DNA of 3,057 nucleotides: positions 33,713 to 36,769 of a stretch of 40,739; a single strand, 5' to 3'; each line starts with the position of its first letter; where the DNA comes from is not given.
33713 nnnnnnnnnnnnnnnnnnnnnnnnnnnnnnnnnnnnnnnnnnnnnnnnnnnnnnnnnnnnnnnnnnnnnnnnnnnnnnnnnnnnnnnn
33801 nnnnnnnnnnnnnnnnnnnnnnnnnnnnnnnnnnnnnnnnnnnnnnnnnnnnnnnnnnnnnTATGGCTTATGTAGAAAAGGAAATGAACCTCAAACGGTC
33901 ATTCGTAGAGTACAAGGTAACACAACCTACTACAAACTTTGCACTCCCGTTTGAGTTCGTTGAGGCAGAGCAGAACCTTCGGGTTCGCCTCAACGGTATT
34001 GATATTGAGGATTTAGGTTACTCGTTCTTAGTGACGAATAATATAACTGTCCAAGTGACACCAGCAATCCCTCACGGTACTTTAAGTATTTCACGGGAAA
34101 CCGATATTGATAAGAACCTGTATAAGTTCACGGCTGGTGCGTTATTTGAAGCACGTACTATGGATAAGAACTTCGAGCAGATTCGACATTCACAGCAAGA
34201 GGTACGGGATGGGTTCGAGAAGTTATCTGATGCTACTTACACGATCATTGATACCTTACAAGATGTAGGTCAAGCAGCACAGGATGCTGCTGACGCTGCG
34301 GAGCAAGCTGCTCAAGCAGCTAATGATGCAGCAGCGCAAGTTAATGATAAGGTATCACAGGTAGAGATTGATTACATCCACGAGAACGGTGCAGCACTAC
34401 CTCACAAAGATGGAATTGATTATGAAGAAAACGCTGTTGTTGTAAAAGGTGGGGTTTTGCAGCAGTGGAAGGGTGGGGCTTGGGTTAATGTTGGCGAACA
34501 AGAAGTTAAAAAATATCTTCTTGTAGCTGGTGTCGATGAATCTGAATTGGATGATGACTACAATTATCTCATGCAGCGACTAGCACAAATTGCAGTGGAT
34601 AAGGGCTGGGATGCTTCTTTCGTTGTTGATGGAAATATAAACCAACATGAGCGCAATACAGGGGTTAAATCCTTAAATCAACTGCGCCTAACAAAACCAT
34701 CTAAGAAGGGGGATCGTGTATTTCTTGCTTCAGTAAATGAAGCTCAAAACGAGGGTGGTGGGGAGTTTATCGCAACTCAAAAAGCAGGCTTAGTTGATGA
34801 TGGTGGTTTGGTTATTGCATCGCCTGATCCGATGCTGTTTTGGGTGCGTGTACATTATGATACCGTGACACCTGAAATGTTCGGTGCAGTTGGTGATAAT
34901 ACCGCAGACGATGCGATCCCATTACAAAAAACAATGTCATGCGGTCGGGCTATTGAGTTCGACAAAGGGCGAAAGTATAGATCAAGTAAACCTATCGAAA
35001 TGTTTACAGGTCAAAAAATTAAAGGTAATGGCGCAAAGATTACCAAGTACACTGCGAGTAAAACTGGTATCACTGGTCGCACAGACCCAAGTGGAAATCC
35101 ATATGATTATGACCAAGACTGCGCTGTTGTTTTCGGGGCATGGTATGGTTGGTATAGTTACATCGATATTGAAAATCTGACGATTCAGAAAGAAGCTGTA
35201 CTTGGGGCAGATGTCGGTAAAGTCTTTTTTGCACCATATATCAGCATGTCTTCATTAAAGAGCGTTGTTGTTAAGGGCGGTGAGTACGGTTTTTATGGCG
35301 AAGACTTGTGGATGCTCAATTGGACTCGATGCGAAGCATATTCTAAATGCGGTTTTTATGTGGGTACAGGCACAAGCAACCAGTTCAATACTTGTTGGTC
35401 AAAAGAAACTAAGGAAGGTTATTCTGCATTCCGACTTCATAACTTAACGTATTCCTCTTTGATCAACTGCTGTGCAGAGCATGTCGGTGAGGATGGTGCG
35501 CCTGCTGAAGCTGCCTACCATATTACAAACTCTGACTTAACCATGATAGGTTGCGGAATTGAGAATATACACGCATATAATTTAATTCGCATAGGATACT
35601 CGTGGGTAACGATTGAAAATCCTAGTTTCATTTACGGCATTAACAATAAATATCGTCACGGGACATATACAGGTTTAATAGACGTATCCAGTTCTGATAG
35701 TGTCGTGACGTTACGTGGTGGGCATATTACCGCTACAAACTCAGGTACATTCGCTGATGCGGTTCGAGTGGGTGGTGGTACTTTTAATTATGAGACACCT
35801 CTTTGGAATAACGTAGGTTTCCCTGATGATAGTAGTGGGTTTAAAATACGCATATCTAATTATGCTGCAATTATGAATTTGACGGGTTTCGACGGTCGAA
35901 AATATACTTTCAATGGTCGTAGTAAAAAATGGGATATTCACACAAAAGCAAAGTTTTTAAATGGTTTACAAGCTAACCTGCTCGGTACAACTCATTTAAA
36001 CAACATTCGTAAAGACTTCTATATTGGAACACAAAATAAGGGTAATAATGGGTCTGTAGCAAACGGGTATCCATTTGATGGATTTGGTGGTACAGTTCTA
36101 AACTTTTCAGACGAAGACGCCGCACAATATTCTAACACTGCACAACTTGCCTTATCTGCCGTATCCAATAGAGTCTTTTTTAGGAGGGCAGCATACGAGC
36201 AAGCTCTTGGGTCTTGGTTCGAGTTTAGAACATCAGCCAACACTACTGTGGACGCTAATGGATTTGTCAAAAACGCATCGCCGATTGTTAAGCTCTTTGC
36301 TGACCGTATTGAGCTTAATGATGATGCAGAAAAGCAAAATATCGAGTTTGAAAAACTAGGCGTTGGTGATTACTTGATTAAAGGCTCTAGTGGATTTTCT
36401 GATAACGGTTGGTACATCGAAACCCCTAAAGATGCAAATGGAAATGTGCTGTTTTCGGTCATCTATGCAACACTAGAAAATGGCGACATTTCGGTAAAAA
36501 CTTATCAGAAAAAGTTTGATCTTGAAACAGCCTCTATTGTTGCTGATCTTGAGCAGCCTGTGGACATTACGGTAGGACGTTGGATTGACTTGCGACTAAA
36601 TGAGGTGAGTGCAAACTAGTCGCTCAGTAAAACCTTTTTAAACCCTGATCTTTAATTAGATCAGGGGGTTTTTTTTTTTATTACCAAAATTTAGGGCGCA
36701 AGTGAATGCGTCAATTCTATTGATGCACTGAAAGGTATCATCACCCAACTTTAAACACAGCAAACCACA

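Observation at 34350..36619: Tailspike is a mosaic: conserved N-terminal anchor joined to a compositionally foreign C-terminal depolymerase-like domain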

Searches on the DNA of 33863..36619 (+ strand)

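Call 4: search_dna_similar(query=window:33863-36619:+, collection=phages, mode=near, max_rows=30)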
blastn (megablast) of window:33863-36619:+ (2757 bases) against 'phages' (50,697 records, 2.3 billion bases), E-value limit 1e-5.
Records with a match: 1; places in all: 1; records where one place covers at least 80% of the query: 0.
Best place of each record, by identity: 60-80% 1.
By first word of the organism name: Acinetobacter 1.
By host as written in the record: Acinetobacter baumannii MAR303 1.
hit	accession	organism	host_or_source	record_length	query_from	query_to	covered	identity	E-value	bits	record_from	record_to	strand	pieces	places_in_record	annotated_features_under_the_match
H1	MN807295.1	Acinetobacter phage vB_AbaP_APK116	Acinetobacter baumannii MAR303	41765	1234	2685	53%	78.3%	0e+0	920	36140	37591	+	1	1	tailspike protein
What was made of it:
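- Tried and rejected: Megablast of the gene against the phage collection found only APK116, and only over nt 1234-2685 of the gene (call 4).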
